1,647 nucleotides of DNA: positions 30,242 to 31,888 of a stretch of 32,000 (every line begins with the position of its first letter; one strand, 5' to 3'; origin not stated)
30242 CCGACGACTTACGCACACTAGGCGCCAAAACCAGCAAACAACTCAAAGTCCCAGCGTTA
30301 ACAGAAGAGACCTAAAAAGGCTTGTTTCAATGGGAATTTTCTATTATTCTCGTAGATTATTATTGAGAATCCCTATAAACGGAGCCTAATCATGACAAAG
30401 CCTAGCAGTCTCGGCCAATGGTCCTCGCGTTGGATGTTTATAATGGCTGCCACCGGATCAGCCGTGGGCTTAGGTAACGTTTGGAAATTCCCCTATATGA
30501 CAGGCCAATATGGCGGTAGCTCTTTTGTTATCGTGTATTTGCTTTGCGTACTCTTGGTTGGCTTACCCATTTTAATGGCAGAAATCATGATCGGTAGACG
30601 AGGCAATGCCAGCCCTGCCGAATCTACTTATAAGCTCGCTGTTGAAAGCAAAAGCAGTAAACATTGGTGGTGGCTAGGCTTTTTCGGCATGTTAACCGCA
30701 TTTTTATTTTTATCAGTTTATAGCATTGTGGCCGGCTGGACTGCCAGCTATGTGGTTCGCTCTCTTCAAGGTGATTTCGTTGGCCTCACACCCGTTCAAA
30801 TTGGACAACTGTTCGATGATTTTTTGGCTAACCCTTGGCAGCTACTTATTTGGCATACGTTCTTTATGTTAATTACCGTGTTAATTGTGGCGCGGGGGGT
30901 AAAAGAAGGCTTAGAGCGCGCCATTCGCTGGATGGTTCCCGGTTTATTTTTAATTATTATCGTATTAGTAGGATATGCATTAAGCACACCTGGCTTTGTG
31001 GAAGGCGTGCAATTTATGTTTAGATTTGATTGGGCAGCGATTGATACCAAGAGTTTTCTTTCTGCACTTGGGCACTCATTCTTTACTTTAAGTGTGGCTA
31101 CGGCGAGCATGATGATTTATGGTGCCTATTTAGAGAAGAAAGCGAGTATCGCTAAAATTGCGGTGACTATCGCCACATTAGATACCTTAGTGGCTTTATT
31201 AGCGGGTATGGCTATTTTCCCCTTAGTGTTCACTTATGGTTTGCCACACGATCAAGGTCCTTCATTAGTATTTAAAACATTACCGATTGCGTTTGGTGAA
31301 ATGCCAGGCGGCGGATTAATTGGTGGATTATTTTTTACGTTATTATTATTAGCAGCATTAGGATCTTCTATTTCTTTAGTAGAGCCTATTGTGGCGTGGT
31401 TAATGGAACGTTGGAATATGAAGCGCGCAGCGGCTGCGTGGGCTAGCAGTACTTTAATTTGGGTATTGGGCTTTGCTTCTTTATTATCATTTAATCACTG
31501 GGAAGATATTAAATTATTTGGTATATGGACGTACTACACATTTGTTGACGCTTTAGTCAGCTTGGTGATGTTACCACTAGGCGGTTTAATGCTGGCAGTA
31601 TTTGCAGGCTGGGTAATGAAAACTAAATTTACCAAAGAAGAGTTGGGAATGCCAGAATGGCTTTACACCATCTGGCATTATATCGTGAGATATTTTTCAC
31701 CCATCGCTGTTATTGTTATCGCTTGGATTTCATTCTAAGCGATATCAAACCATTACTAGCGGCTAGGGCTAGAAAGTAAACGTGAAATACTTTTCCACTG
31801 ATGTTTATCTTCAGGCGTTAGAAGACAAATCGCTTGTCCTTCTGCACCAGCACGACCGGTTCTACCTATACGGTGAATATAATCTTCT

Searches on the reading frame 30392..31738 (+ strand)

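Call 32: search_protein_families(library=pfam, proteins=[window:30392-31738:+], max_evalue=0.00001)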
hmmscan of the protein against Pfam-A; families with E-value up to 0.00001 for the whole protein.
window:30392-31738:+ (448 aa): 1 family
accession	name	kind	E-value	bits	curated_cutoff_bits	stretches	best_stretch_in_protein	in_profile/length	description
PF00209.24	SNF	-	5.2e-39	134.8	27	2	9-127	3-115/524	Sodium:neurotransmitter symporter family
